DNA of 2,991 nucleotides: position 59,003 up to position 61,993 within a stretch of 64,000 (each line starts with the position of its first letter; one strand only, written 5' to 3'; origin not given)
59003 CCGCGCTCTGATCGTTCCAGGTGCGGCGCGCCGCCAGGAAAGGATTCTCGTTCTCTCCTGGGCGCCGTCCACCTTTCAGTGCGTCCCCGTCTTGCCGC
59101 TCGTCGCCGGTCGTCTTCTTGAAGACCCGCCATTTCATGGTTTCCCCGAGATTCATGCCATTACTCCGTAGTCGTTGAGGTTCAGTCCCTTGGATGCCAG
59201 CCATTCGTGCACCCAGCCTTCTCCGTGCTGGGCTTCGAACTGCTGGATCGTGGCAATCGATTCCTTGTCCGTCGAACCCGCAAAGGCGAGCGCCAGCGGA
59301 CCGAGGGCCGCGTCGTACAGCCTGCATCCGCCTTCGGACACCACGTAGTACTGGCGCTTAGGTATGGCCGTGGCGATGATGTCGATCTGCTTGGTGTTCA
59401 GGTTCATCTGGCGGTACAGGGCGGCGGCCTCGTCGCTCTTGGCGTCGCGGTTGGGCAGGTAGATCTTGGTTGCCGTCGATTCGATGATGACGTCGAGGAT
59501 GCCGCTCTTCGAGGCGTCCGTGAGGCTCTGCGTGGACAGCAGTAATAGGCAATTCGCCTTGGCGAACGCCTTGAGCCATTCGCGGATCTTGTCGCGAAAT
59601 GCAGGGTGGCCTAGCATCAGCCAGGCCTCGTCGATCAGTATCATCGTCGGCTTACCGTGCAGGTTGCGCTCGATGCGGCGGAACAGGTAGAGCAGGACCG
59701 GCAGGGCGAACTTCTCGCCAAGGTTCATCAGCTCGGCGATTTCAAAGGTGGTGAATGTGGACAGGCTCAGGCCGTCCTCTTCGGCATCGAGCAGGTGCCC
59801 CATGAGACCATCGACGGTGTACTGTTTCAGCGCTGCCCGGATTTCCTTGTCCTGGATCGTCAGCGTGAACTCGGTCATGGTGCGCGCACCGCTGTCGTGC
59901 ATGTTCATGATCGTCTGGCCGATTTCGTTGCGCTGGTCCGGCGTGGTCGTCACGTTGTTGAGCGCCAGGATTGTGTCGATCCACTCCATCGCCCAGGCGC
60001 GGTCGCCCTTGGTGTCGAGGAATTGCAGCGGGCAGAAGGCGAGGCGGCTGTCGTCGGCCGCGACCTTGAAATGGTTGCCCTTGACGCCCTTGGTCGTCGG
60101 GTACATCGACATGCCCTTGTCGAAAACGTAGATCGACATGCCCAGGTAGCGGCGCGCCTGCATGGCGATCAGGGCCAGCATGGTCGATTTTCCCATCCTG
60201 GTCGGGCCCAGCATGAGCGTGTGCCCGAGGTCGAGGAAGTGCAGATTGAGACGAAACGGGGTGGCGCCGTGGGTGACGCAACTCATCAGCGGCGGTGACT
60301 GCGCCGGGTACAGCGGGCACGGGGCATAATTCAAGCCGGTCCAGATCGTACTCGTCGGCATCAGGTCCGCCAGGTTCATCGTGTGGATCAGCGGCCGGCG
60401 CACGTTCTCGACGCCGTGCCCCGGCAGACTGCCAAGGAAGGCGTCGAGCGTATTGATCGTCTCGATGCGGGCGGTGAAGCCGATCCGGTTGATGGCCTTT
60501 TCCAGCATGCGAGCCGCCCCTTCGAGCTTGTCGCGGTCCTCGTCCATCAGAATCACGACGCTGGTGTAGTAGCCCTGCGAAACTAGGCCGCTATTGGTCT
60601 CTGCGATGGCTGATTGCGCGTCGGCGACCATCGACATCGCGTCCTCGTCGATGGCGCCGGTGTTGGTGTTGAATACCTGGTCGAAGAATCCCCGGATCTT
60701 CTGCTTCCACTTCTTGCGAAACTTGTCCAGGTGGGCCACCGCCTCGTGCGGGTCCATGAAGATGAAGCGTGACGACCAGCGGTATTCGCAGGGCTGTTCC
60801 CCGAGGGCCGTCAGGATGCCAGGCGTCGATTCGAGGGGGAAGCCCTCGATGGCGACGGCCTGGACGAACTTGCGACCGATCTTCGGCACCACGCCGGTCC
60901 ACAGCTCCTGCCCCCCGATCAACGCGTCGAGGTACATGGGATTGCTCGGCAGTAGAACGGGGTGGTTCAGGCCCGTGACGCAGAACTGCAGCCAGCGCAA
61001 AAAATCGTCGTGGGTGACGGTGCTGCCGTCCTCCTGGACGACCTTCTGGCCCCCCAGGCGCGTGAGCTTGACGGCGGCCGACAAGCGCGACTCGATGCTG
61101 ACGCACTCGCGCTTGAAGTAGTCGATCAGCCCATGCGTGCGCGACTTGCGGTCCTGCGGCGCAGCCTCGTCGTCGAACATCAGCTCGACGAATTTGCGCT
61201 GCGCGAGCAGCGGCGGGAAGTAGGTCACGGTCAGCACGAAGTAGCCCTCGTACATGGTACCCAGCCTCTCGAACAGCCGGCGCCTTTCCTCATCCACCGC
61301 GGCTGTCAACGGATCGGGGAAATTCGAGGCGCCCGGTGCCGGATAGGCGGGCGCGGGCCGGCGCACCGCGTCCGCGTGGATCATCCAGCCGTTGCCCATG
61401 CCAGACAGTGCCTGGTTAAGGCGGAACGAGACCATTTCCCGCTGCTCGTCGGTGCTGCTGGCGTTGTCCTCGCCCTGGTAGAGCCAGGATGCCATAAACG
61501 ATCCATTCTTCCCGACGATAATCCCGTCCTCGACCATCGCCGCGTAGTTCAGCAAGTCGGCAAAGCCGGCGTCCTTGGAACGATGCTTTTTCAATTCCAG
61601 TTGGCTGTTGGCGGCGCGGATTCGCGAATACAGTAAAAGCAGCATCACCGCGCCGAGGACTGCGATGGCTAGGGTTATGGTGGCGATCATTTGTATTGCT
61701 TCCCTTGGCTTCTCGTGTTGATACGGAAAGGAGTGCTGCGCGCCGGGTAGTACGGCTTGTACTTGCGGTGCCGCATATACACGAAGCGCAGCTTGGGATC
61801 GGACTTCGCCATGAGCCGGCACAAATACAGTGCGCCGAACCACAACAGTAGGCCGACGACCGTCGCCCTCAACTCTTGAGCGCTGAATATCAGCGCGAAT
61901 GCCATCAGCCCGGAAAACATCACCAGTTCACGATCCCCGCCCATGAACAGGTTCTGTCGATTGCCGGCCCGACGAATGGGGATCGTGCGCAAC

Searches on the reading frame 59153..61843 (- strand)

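Call 55: search_protein_families(library=pfam, proteins=[window:59153-61843:-], max_evalue=1)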
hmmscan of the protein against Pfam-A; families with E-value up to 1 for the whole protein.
window:59153-61843:- (896 aa): 4 families
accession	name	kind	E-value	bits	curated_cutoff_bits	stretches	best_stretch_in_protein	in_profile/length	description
PF03135.19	CagE_TrbE_VirB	-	2.5e-25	90.1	21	1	276-476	11-198/204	CagE, TrbE, VirB family, component of type IV transporter system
PF19044.6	P-loop_TraG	-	8.9e-08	31.6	25.8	1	668-821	184-340/413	TraG P-loop domain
PF13401.12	AAA_22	-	0.062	14.1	27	0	719-761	70-108/130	AAA domain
PF04226.18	Transgly_assoc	-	0.13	12.9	25.3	0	57-76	29-48/49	Transglycosylase associated protein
